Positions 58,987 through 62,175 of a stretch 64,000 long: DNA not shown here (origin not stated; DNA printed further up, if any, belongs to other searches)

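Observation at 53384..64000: Eight-gene translationally coupled operon: DUF499 ATPase and DUF1156 methyltransferase interleaved with ImmA/IrrE-DUF4411, PIN and ABC-ATPase modules, with no helicase in view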

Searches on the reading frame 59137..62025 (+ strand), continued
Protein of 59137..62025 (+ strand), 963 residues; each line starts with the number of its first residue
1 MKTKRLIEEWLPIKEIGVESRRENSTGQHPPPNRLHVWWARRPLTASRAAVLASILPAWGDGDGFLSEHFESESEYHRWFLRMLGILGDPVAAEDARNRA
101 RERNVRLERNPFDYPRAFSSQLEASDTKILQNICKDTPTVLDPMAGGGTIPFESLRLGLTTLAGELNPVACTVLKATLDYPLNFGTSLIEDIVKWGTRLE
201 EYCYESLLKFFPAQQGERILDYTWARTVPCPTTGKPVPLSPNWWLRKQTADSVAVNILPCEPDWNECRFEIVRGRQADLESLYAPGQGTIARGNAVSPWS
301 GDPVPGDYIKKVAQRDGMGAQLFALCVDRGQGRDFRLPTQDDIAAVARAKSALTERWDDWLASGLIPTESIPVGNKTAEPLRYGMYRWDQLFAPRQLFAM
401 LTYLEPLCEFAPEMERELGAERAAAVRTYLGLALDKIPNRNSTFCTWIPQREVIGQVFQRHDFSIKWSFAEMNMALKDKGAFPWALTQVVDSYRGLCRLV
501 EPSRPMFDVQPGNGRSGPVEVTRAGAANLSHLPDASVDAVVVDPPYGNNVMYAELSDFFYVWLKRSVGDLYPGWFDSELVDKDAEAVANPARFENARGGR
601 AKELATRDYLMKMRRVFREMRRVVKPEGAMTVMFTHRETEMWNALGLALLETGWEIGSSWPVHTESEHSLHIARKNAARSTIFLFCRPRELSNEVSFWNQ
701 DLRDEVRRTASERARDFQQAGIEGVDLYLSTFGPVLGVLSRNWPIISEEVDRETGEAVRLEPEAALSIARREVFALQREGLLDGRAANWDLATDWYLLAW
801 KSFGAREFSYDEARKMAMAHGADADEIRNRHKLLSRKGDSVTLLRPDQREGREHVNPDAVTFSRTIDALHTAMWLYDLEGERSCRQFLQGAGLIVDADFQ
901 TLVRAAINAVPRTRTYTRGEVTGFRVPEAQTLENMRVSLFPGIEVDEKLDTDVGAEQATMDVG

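Call 29: find_encoding_contigs(protein=P0051, flank=10000, max_places=1)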
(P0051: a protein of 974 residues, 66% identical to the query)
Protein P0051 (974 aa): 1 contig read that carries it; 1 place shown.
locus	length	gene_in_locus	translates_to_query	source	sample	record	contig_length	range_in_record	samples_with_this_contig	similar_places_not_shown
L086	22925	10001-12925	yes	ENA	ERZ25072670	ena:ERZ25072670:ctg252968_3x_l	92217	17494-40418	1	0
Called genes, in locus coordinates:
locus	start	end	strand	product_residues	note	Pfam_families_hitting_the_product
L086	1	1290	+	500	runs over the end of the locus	PF00176:SNF2-rel_dom, PF00270:DEAD (weak), PF04851:ResIII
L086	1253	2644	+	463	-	PF00271:Helicase_C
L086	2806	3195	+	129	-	-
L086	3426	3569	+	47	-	-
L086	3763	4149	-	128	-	PF13751:DDE_Tnp_1_6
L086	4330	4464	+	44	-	-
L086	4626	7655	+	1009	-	PF04465:DUF499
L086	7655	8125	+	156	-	PF24728:DUF7680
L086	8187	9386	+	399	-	PF02463:SMC_N (faint), PF13304:AAA_21, PF13175:AAA_15 (weak)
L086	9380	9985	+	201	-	PF14103:DUF4276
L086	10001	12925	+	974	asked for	PF06634:DUF1156, PF01170:UPF0020 (faint)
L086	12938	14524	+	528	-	PF13175:AAA_15, PF13304:AAA_21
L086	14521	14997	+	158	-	-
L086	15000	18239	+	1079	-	PF13091:PLDc_2 (weak), PF00176:SNF2-rel_dom, PF04851:ResIII, PF00271:Helicase_C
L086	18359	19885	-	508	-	PF13424:TPR_12 (faint), PF07719:TPR_2 (faint), PF13431:TPR_17 (faint), PF13374:TPR_10 (faint)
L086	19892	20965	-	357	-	PF00069:Pkinase, PF07714:PK_Tyr_Ser-Thr (weak)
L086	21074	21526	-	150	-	PF20137:BubE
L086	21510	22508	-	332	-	PF00899:ThiF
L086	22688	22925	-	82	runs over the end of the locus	PF14452:Multi_ubiq (weak)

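Call 30: find_encoding_contigs(protein=P0074, flank=10000, max_places=1)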
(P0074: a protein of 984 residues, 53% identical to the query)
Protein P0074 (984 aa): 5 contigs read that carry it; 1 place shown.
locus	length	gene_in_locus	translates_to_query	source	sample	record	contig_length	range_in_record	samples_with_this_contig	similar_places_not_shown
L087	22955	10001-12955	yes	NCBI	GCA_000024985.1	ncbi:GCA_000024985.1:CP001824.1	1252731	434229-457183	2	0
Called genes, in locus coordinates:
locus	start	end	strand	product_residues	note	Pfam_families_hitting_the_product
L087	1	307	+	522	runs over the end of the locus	PF00682:HMGL-like, PF02436:PYC_OADA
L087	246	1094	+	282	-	PF00702:Hydrolase (faint), PF13344:Hydrolase_6, PF13242:Hydrolase_like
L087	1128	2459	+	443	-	PF00501:AMP-binding, PF14535:AMP-binding_C_2 (weak)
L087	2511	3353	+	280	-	PF04909:Amidohydro_2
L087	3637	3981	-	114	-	PF19888:DUF6361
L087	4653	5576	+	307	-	PF13612:DDE_Tnp_1_3 (faint), PF01609:DDE_Tnp_1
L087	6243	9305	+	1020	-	PF04465:DUF499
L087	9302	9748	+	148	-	PF24728:DUF7680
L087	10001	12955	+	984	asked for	PF06634:DUF1156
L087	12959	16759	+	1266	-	PF00176:SNF2-rel_dom, PF00270:DEAD (weak), PF04851:ResIII, PF00271:Helicase_C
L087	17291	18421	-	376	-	PF14659:Phage_int_SAM_3, PF00589:Phage_integrase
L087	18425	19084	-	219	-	-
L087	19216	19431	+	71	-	PF13518:HTH_28 (faint), PF12728:HTH_17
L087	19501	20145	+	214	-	PF01807:Zn_ribbon_DnaG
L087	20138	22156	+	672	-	-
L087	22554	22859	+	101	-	-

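Call 33: search_protein_families(library=padloc, proteins=[L082:14505-14984:+, L082:14980-18249:+, L001:14557-14934:+, L086:8187-9383:+, L086:9380-9982:+, L086:12938-14521:+, L086:14521-14994:+, L082:3653-3961:+, L087:12959-16756:+], max_evalue=0.01)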
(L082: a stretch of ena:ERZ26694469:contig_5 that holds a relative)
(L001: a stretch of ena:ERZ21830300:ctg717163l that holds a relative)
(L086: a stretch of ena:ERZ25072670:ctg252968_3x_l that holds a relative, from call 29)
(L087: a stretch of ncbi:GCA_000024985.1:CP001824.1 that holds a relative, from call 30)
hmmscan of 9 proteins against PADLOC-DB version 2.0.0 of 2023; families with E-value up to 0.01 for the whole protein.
L082:14505-14984:+ (160 aa): 0 families

L082:14980-18249:+ (1090 aa): 53 families (the best 25 are shown)
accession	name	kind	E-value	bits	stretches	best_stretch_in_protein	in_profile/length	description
PDLC02707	PbeA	-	7e-73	244.3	1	23-431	15-395/672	PbeA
PDLC02193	PLD_Helicase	-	5.1e-72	241.3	1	28-879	15-828/905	-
PDLC00659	HmaA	-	1.1e-65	220.2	3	278-463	97-271/1176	SNF2 helicase / DEAD-box helicase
PDLC02704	PbeA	-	5.6e-65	218.1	1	24-428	15-397/682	PbeA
PDLC02500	BrxHI|BrxHII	-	1.8e-64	216.7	2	607-875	336-599/933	BrxHI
PDLC02621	DrmD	-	2.1e-64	216.3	2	598-904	353-683/1040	DrmD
PDLC02623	DrmD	-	1.1e-60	203.6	2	600-898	400-673/1040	DrmD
PDLC02504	BrxHI|BrxHII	-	2.3e-60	202.6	2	597-895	326-627/971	BrxHII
PDLC02619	DrmD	-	1.2e-52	177.2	2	274-476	21-207/872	DrmD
PDLC02843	DpdE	-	9.6e-47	157.5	2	278-477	151-312/1091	DpdE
PDLC02703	PbeA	-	3.1e-44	149.6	1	25-255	16-242/626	PbeA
PDLC02634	DrmD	-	8.9e-43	144.2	2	282-477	88-271/900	DrmD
PDLC02620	DrmD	-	1.3e-41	140.6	2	598-880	321-608/1060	DrmD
PDLC02840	DpdE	-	4.1e-40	135.9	3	282-357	156-232/1091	DpdE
PDLC02572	DrmA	-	4.4e-38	128.8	2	727-892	499-671/1043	DrmA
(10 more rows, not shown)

L001:14557-14934:+ (126 aa): 2 families
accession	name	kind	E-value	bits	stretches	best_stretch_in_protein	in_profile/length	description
PDLC04667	PDC-M47B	-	0.0003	18.7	1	24-68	44-88/158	-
PDLC04668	PDC-M47B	-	0.0099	13.6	0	22-62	71-113/186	-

L086:8187-9383:+ (399 aa): 114 families (the best 25 are shown)
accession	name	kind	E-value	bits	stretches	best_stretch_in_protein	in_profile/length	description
PDLC04177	HEC-01A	-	8.7e-146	483.9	1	11-399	4-393/393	-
PDLC04175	HEC-01A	-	7.1e-50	168.1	2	185-396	146-360/363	-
PDLC04183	HEC-01A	-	3.1e-40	136.5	2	167-396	164-400/402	-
PDLC04178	HEC-01A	-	1.9e-38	130.5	1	8-394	5-380/399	-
PDLC04182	HEC-01A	-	1.7e-36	124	1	30-394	28-400/406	-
PDLC02980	AriA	-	2.7e-33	114.2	2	186-347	126-304/304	-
PDLC04176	HEC-01A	-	2e-31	107.7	1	31-396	21-367/371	-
PDLC04184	HEC-01A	-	4.1e-28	96.6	2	154-355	174-400/464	-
PDLC04174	HEC-01A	-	9.1e-27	92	1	223-396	81-260/264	-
PDLC04393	PDC-M07A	-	1.8e-24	84.5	2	267-394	270-405/435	-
PDLC04144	HEC-01B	-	3.6e-24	83.6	1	31-397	21-392/395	-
PDLC04389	PDC-M07A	-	1.5e-23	81.5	2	225-394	227-423/443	-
PDLC04391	PDC-M07A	-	2.8e-23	80.6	2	273-394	273-401/412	-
PDLC04392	PDC-M07A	-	3.3e-21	73.8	2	220-393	217-402/432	-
PDLC02335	AbiLi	-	2.4e-20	70.9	1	15-386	53-279/326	AbiLi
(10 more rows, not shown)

L086:9380-9982:+ (201 aa): 6 families
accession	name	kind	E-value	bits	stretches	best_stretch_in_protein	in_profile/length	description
PDLC04201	HEC-01B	-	5.3e-68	226.6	1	1-199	1-199/202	-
PDLC04195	HEC-01B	-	2.3e-21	74.8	1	30-191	2-175/199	-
PDLC04192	HEC-01B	-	8.1e-19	66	1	41-174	18-151/182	-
PDLC04199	HEC-01B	-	4.7e-15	53.9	1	44-166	2-133/203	-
PDLC04194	HEC-01B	-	0.0021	15.9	1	26-130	20-116/204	-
PDLC04191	HEC-01B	-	0.0048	14.9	1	22-129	19-118/192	-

L086:12938-14521:+ (528 aa): 124 families (the best 25 are shown)
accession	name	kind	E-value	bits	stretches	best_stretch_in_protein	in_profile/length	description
PDLC04033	PD-T4-4_A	-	1.3e-34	118.2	2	355-452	285-382/460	-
PDLC04664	PDC-M47A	-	3.8e-29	99.9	2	350-451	276-377/461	-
PDLC03878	NsnB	-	2.8e-22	77.9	1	368-447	210-288/345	-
PDLC04032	PD-T4-4_A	-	6.5e-22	76.1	2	364-453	315-404/474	-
PDLC02979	AriA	-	8.1e-22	76.5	2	358-439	290-372/373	-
PDLC02980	AriA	-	1.4e-15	56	1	335-436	220-299/304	-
PDLC04710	PDC-M56A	-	5.9e-13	46.5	2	398-451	243-296/382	-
PDLC00096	GajA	-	1.1e-12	45.5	1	397-452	290-351/630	AAA ATPase domain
PDLC04707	PDC-M55A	-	1.8e-12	45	1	398-440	306-349/421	-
PDLC04179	HEC-01A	-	2.7e-12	44.5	2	395-444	359-409/459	-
PDLC00063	GajA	-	4.4e-12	43.4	1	394-442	343-402/679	AAA ATPase domain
PDLC00065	GajA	-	5.5e-12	43.3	1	397-442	335-389/670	AAA ATPase domain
PDLC00069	GajA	-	5.9e-12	42.8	1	397-439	336-380/687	AAA ATPase domain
PDLC04178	HEC-01A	-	6.8e-12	43.1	2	387-441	279-332/399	-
PDLC00091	GajA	-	8.3e-12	42.7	1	396-452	297-356/627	AAA ATPase domain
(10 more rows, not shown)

L086:14521-14994:+ (158 aa): 0 families

L082:3653-3961:+ (103 aa): 0 families

L087:12959-16756:+ (1266 aa): 52 families (the best 25 are shown)
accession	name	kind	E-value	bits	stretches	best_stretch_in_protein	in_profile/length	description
PDLC02193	PLD_Helicase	-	7.3e-78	260.6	2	293-895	225-837/905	-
PDLC02500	BrxHI|BrxHII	-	8.9e-74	247.5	3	617-888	336-605/933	BrxHI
PDLC02707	PbeA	-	1.6e-68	229.9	1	6-436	3-395/672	PbeA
PDLC02621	DrmD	-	1.7e-67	226.5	2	605-920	350-697/1040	DrmD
PDLC00659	HmaA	-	1.8e-67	226.1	3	289-469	99-272/1176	SNF2 helicase / DEAD-box helicase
PDLC02623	DrmD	-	5.6e-67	224.3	2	420-931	240-701/1040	DrmD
PDLC02704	PbeA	-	3.3e-59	199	1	18-431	15-395/682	PbeA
PDLC02619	DrmD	-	1.4e-57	193.5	2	610-894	256-572/872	DrmD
PDLC02504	BrxHI|BrxHII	-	1.7e-54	183.1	2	605-901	324-626/971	BrxHII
PDLC02843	DpdE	-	1.1e-46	157.3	1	290-914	154-730/1091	DpdE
PDLC02572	DrmA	-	6.4e-46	154.8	2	609-867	351-633/1043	DrmA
PDLC02620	DrmD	-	5.6e-45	151.7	2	606-891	319-612/1060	DrmD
PDLC02840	DpdE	-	1.3e-43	147.5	3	724-941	531-748/1091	DpdE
PDLC02634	DrmD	-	6.9e-43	144.6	2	293-482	90-271/900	DrmD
PDLC02703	PbeA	-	6.6e-42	141.9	1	18-239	15-233/626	PbeA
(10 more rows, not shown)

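Call 34: search_protein_families(library=pfam, proteins=[L082:14505-14984:+, L082:14980-18249:+, L001:14557-14934:+, L082:3653-3961:+], max_evalue=0.1)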
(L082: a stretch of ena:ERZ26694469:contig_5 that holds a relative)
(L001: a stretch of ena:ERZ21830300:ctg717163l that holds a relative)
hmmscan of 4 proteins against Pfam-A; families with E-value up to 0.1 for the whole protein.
L082:14505-14984:+ (160 aa): 0 families

L082:14980-18249:+ (1090 aa): 4 families
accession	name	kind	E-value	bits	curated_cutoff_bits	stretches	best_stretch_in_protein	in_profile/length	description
PF00271.37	Helicase_C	-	9.2e-19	68.2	23.5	1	730-849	5-110/110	Helicase conserved C-terminal domain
PF00176.29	SNF2-rel_dom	-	1.6e-18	67.3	24.9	1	302-619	17-250/290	SNF2-related domain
PF04851.21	ResIII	-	6.9e-10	39.5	22.5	1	285-462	3-162/164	Type III restriction enzyme, res subunit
PF13091.12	PLDc_2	-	1.2e-05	25.6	27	1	79-211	48-132/132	PLD-like domain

L001:14557-14934:+ (126 aa): 0 families

L082:3653-3961:+ (103 aa): 0 families

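Call 40: search_protein_families(library=pfam, proteins=[L002:9561-9977:+, L008:9561-9977:+, L014:9561-9989:+, L026:9543-9974:+, L036:9472-9948:+, L041:4860-5267:+, L049:9460-9984:+, L053:9390-9884:+, L068:9537-9980:+, L073:9429-9989:+], max_evalue=0.1)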
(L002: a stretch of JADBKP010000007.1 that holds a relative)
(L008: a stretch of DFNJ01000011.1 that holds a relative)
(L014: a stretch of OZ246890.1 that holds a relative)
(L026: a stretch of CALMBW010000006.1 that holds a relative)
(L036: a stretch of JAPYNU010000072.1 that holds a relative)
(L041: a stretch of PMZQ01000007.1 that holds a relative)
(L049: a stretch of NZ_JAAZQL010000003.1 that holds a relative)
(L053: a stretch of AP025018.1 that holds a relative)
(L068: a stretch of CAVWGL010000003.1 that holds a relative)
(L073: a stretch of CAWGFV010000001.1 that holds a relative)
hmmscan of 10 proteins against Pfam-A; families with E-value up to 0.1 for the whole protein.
L002:9561-9977:+ (139 aa): 1 family
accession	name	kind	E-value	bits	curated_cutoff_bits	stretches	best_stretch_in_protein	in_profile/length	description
PF24728.1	DUF7680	-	3.7e-30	105.4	24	1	12-138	7-141/141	Domain of unknown function (DUF7680)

L008:9561-9977:+ (139 aa): 1 family
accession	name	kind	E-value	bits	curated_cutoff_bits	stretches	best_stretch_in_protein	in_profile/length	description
PF24728.1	DUF7680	-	4.2e-29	102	24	1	8-138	3-141/141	Domain of unknown function (DUF7680)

L014:9561-9989:+ (143 aa): 1 family
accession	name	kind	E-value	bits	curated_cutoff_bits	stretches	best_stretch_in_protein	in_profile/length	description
PF24728.1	DUF7680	-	4e-27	95.5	24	1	10-141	1-140/141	Domain of unknown function (DUF7680)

L026:9543-9974:+ (144 aa): 1 family
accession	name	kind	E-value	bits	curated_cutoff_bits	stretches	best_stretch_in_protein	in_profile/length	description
PF24728.1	DUF7680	-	2.5e-26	93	24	1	12-142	2-140/141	Domain of unknown function (DUF7680)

L036:9472-9948:+ (159 aa): 1 family
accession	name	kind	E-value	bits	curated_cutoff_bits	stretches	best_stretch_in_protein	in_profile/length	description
PF24728.1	DUF7680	-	4.8e-23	82.3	24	1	52-158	34-141/141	Domain of unknown function (DUF7680)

L041:4860-5267:+ (136 aa): 1 family
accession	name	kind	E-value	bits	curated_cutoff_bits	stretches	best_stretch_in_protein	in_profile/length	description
PF24728.1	DUF7680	-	1.3e-26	93.9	24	1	8-133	2-141/141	Domain of unknown function (DUF7680)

L049:9460-9984:+ (175 aa): 1 family
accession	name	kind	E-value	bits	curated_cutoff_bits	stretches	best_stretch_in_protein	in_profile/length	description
PF24728.1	DUF7680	-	1.1e-39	136.3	24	1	36-171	1-140/141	Domain of unknown function (DUF7680)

L053:9390-9884:+ (165 aa): 2 families
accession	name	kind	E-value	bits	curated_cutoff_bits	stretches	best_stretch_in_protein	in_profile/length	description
PF24728.1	DUF7680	-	6.6e-46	156.4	24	1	26-163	1-141/141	Domain of unknown function (DUF7680)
PF22047.1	RecJ_C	-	0.013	16.3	30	1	118-157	24-64/110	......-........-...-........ exonuclease RecJ C-terminal domain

L068:9537-9980:+ (148 aa): 1 family
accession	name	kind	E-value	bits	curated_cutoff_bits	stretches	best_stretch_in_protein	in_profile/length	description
PF24728.1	DUF7680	-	3.2e-38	131.5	24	1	7-141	1-138/141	Domain of unknown function (DUF7680)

L073:9429-9989:+ (187 aa): 1 family
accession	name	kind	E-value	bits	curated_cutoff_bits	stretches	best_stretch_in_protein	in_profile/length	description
PF24728.1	DUF7680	-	1.6e-41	142.2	24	1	40-176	1-140/141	Domain of unknown function (DUF7680)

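Call 52: search_protein_families(library=pfam, alignment_id=A3, max_evalue=0.001)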
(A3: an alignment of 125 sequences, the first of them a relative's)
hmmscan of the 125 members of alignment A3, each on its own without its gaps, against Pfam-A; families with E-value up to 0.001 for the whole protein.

A. member 1, L003:3511-3942:+ (144 aa): 1 family
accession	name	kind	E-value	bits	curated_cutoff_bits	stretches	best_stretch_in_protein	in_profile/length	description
PF24728.1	DUF7680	-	4.9e-37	127.7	24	1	6-140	1-138/141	Domain of unknown function (DUF7680)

B. families by the number of members that match (of 125 scanned): 53 families (the first 25 are shown)
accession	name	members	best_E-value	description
PF24728.1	DUF7680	18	6.3e-47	Domain of unknown function (DUF7680)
PF13304.12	AAA_21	11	5.2e-30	AAA domain, putative AbiEii toxin, Type IV TA system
PF02463.25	SMC_N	11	3e-17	RecF/RecN/SMC N terminal domain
PF13175.12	AAA_15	10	4e-23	AAA ATPase domain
PF13476.12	AAA_23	10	7.7e-20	AAA domain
PF11398.14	DUF2813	9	1.3e-10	Protein of unknown function (DUF2813)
PF04266.20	ASCH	7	3.9e-08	ASCH domain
PF03235.19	GmrSD_N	3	1.6e-30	GmrSD restriction endonuclease, N-terminal domain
PF01797.21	Y1_Tnp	3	3.4e-25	Transposase IS200 like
PF13401.12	AAA_22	3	4.3e-06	AAA domain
PF14103.11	DUF4276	2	2.9e-48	Domain of unknown function (DUF4276)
PF13173.12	AAA_14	2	3.3e-27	AAA domain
PF13635.12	DUF4143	2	7.7e-26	Domain of unknown function (DUF4143)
PF19749.4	DUF6236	2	3e-16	Family of unknown function (DUF6236)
PF01850.27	PIN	2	2.2e-14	PIN domain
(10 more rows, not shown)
